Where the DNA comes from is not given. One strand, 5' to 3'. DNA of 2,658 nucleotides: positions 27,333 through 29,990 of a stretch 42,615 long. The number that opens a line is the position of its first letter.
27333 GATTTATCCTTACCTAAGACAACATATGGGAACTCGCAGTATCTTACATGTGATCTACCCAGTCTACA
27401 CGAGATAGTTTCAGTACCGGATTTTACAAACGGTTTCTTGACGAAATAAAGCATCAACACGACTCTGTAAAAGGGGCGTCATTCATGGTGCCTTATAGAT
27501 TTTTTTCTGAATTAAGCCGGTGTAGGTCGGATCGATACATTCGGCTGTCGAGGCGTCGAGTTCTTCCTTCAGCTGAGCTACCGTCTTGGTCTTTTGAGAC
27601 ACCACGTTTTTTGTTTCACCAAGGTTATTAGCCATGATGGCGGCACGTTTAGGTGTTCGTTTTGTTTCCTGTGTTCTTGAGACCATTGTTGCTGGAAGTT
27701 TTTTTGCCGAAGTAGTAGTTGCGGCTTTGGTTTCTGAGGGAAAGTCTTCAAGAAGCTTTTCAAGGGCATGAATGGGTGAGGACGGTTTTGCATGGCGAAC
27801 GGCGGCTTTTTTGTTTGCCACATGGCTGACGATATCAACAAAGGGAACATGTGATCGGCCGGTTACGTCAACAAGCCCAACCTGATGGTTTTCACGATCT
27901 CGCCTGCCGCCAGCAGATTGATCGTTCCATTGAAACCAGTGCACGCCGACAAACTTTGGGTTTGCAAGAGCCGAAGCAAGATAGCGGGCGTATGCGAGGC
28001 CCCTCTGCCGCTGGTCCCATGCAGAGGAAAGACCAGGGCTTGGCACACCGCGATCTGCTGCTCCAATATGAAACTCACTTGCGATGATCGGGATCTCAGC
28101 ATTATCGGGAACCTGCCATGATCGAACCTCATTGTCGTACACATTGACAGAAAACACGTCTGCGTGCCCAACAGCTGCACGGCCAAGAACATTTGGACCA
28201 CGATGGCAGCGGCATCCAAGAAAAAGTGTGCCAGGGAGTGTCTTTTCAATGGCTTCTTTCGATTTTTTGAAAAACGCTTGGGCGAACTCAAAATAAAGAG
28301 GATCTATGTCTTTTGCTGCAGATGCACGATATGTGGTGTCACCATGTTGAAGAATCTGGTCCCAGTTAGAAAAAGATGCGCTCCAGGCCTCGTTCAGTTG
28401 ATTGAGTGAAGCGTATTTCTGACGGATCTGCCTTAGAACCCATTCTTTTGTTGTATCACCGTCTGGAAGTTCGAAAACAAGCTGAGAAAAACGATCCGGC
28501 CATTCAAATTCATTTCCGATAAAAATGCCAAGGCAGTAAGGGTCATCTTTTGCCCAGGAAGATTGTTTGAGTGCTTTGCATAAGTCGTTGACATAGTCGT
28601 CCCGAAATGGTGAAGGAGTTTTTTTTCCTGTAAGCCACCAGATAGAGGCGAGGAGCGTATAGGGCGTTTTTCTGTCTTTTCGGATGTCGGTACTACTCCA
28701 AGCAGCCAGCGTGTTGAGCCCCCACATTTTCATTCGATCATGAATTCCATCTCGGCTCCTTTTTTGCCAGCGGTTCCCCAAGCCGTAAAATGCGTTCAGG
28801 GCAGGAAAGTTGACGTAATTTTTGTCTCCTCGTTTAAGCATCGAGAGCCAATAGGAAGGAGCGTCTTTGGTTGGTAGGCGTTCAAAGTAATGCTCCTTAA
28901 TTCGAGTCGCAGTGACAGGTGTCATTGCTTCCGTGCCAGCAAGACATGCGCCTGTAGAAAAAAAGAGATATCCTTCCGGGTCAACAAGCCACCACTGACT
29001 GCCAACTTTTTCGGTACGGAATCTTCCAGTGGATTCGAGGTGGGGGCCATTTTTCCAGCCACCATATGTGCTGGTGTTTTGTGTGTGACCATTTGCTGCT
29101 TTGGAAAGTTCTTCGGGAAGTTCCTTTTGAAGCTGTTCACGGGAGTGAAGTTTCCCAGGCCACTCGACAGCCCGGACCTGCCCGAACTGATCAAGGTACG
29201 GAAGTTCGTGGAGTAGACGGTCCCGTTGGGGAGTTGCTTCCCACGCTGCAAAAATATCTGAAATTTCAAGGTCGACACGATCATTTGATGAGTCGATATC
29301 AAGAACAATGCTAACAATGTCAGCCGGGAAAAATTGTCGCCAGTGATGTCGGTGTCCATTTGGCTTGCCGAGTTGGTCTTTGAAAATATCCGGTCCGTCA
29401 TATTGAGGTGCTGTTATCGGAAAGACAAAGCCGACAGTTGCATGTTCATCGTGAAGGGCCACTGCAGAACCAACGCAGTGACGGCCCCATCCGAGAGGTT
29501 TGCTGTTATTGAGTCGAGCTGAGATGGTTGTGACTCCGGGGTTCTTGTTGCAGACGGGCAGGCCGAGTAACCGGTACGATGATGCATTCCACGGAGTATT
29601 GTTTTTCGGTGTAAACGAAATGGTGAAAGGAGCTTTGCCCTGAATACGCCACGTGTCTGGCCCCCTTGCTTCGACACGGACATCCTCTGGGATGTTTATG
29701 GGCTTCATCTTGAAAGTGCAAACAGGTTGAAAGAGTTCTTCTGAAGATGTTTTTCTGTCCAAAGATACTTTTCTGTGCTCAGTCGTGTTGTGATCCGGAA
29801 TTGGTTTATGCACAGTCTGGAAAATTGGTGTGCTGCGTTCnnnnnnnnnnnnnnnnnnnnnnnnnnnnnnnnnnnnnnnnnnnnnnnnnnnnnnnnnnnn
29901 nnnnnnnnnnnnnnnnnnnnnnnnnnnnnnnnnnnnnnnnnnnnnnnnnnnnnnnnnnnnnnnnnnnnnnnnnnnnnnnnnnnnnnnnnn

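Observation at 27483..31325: Single polypeptide fusing a formylglycine sulfatase to a GH50/GH42-like (beta/alpha)8 glycosidase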

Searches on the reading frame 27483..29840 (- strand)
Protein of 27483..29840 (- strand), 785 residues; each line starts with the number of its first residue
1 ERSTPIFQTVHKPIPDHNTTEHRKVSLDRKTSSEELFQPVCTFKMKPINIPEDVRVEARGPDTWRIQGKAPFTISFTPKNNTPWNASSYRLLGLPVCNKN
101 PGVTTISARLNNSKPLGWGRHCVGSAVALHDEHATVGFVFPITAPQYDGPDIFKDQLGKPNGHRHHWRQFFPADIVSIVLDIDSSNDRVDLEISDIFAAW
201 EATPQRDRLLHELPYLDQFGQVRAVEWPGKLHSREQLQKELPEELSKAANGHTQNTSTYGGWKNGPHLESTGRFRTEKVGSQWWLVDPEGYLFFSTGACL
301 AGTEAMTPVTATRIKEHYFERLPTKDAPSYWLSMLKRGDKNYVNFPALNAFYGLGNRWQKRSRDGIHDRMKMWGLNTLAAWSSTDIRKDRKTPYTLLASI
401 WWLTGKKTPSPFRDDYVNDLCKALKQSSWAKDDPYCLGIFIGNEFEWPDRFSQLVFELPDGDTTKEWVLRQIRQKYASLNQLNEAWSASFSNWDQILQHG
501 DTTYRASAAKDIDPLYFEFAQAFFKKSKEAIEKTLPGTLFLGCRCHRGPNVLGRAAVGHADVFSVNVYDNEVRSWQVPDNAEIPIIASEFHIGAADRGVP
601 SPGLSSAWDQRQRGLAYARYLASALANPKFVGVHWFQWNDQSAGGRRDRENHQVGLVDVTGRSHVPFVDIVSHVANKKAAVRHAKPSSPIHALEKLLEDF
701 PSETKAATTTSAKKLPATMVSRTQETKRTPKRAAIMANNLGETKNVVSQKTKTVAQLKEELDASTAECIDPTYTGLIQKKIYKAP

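Call 6: search_solved_structures(query=window:27483-29840:-, max_evalue=10, show_alignments=3)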
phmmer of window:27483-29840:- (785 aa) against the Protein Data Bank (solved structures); distinct sequences matched with E-value up to 10: 6.
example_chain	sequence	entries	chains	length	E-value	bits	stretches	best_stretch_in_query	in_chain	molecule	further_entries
5z6p_A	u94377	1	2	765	7.5e-58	199.4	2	348-674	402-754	B-agarase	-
4bq2_A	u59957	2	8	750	3.2e-56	194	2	356-675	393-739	B-AGARASE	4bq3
4bq4_A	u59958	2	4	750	7e-56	192.9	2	356-675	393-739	B-AGARASE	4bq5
6xj9_A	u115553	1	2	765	2.4e-54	187.8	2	346-671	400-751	Agarase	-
5t3b_A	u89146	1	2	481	2.7e-11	45.4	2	243-298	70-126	Glycoside Hydrolase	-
6msr_A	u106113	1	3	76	2.2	9.3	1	703-756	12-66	pRO-2.5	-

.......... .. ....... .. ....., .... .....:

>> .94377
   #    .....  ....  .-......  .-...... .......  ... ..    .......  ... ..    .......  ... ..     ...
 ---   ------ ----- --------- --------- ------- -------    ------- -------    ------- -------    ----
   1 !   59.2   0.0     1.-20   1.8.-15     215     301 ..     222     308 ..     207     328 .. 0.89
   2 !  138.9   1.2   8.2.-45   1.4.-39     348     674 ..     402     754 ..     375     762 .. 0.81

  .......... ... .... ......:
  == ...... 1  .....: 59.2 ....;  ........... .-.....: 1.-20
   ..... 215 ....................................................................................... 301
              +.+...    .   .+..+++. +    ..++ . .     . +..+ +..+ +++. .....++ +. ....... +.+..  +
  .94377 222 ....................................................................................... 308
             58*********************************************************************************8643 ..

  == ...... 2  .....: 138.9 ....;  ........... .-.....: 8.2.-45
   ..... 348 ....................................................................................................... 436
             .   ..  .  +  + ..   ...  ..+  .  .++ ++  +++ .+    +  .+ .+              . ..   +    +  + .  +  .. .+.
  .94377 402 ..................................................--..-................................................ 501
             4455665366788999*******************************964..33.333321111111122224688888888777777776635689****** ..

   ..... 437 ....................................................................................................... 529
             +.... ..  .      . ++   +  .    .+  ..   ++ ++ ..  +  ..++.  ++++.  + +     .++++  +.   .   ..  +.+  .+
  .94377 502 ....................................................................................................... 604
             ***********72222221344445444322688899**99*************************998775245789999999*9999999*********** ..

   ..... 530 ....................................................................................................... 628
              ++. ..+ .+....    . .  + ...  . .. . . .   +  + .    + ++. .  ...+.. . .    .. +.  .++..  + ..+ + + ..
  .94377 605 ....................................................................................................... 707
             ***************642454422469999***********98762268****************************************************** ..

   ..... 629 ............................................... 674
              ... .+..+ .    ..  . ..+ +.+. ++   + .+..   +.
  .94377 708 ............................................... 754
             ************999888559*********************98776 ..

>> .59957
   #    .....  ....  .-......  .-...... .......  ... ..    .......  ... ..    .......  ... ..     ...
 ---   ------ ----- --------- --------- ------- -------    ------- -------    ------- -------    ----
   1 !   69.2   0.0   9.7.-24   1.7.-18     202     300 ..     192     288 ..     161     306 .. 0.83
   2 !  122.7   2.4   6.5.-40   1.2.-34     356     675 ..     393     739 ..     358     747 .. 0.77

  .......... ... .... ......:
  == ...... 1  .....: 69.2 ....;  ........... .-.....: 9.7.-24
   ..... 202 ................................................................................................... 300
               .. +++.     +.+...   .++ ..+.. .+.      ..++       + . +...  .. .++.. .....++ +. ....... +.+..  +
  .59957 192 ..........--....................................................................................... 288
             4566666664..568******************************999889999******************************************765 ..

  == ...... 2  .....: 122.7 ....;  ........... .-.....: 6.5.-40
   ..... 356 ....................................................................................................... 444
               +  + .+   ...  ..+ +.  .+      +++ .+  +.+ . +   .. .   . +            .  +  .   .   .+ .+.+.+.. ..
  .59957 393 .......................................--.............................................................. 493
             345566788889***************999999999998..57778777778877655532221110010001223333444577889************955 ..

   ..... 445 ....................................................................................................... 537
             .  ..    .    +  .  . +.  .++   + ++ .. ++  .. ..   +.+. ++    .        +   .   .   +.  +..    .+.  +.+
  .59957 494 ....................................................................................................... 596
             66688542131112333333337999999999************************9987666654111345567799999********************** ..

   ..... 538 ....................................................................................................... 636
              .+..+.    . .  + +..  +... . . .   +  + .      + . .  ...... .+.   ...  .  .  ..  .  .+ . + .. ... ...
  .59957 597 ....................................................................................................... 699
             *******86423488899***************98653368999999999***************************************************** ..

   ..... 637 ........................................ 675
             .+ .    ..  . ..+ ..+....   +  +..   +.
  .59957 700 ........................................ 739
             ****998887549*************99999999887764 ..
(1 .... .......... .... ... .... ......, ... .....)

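Call 63: search_protein_representatives(protein=window:27741-29753:-)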
Query: 671 residues. Proteins with E-value up to 0.001 (for the whole library): 3342; up to 1e-10: 2096; up to 1e-30: 851. The best 150 are listed.
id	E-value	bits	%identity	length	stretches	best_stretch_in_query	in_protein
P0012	0.0e+00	1283.0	79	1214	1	3-670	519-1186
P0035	2.8e-242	822.3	48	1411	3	33-454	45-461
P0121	1.4e-232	790.2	52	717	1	4-668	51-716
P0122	4.4e-208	709.3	35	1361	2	44-661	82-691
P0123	3.1e-162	557.7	43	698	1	20-668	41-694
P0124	1.6e-145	502.5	53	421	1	251-668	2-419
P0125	1.2e-136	473.1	44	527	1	155-664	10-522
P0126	1.4e-123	429.9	37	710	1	39-669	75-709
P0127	4.3e-115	401.9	35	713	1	48-669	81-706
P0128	3.4e-113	395.6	34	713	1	22-669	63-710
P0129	2.4e-112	392.8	37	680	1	46-645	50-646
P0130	3.5e-107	375.7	81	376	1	14-221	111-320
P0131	1.0e-106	374.2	57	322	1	16-331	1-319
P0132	1.9e-106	373.3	67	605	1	425-668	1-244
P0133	1.8e-104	366.8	35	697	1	39-635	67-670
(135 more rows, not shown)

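Call 90: predict_structure(alignment_id=A2)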
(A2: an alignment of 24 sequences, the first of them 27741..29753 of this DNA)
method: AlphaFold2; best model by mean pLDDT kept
length: 671 residues; sequences in the alignment: 24
mean_pLDDT: 88.3   pTM: 0.91
mean pLDDT of the five models: 88.3, 86.6, 86.4, 86.3, 85.8
residues with pLDDT >= 90: 425; 70-90: 184; 50-70: 49; < 50: 13
segments of 3 or more residues with pLDDT < 50: 129-137, 572-574
pLDDT, mean of each block of 10 residues (from residue 1): 91 95 95 94 96 92 94 94 70 85 93 64 63 47 90 95 96 85 88 89 95 95 83 95 96 96 95 86 87 88 84 91 94 95 93 92 93 71 92 92 95 81 90 92 95 94 87 78 95 96 95 81 92 87 82 92 78 67 95 96 92 72 80 93 96 95 96 89
secondary structure, 60 per line:
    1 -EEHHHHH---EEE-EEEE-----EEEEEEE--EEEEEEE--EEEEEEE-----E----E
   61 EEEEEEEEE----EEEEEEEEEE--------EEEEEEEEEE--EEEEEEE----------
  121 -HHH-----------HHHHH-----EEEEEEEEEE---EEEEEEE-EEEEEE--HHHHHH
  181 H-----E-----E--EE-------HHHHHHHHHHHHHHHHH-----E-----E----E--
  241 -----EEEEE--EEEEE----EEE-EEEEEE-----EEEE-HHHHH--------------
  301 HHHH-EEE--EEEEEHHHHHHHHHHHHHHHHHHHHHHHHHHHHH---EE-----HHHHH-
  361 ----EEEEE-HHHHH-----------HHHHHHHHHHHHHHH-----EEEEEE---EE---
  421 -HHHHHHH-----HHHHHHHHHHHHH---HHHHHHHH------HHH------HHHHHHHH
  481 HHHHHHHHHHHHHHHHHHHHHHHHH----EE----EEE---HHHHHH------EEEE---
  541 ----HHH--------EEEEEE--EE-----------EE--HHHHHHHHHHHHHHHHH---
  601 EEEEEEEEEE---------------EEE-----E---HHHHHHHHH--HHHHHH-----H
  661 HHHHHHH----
elements in order: H4-8 E12-14 E16-19 E25-31 E34-40 E43-49 E60-69 E74-83 E92-101 E104-110 H136-140 E146-155 E159-165 E167-172 H175-181 H205-221 E246-250 E253-257 E262-264 E266-271 E277-280 H282-286 H301-304 E306-308 E311-315 H316-344 H355-359 E365-369 H371-375 H387-401 E407-412 H422-428 H434-446 H450-457 H473-505 E516-518 H522-527 E534-537 E556-561 H581-597 E601-610 E626-628 H638-646 H649-654 H660-667

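Call 92: fold_search(model_id=the predicted structure, library=pdb)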
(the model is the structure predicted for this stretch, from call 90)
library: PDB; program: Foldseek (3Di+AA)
matches with E <= 10: 1457; with E <= 0.001: 190
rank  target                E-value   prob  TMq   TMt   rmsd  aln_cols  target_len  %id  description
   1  5z6p_A                2.1e-49  1.00  0.70  0.67   6.9       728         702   23  The crystal structure of an agarase, AgWH50C (released 2019-01-02)
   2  6xj9_A                8.6e-48  1.00  0.72  0.69   6.0       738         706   23  Structure of PfGH50B (released 2020-09-16)
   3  4bq2_B                1.2e-46  1.00  0.71  0.65   6.1       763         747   23  Structural analysis of an exo-beta-agarase (released 2013-08-14)
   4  6xj9_B                1.4e-46  1.00  0.72  0.71   6.2       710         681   24  Structure of PfGH50B (released 2020-09-16)
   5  4bq2_A                1.4e-46  1.00  0.70  0.64   6.9       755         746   24  Structural analysis of an exo-beta-agarase (released 2013-08-14)
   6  4bq3_B                3.3e-46  1.00  0.72  0.66   7.0       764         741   23  Structural analysis of an exo-beta-agarase (released 2013-08-14)
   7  4bq3_A                9.5e-46  1.00  0.72  0.66   6.4       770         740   24  Structural analysis of an exo-beta-agarase (released 2013-08-14)
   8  4bq3_D                1.3e-45  1.00  0.71  0.65   6.8       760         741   24  Structural analysis of an exo-beta-agarase (released 2013-08-14)
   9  5z6p_B                1.5e-45  1.00  0.68  0.70   6.5       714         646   23  The crystal structure of an agarase, AgWH50C (released 2019-01-02)
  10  4bq3_C                1.6e-45  1.00  0.70  0.64   7.0       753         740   24  Structural analysis of an exo-beta-agarase (released 2013-08-14)
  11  4bq5_B                1.8e-45  1.00  0.72  0.65   6.3       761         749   24  Structural analysis of an exo-beta-agarase (released 2013-08-14)
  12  4bq2_C                1.8e-45  1.00  0.71  0.65   6.6       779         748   23  Structural analysis of an exo-beta-agarase (released 2013-08-14)
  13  4bq4_A                2.2e-45  1.00  0.71  0.64   6.6       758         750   24  Structural analysis of an exo-beta-agarase (released 2013-08-14)
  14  4bq2_D                1.5e-44  1.00  0.71  0.66   6.3       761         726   24  Structural analysis of an exo-beta-agarase (released 2013-08-14)
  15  4bq5_A                1.8e-44  1.00  0.72  0.65   6.8       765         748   24  Structural analysis of an exo-beta-agarase (released 2013-08-14)
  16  5t3b_B                8.9e-21  1.00  0.45  0.65   7.6       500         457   17  Crystal structure of BpGH50 (released 2016-10-12)
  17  5t3b_A                1.0e-20  1.00  0.48  0.68   6.8       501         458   17  Crystal structure of BpGH50 (released 2016-10-12)
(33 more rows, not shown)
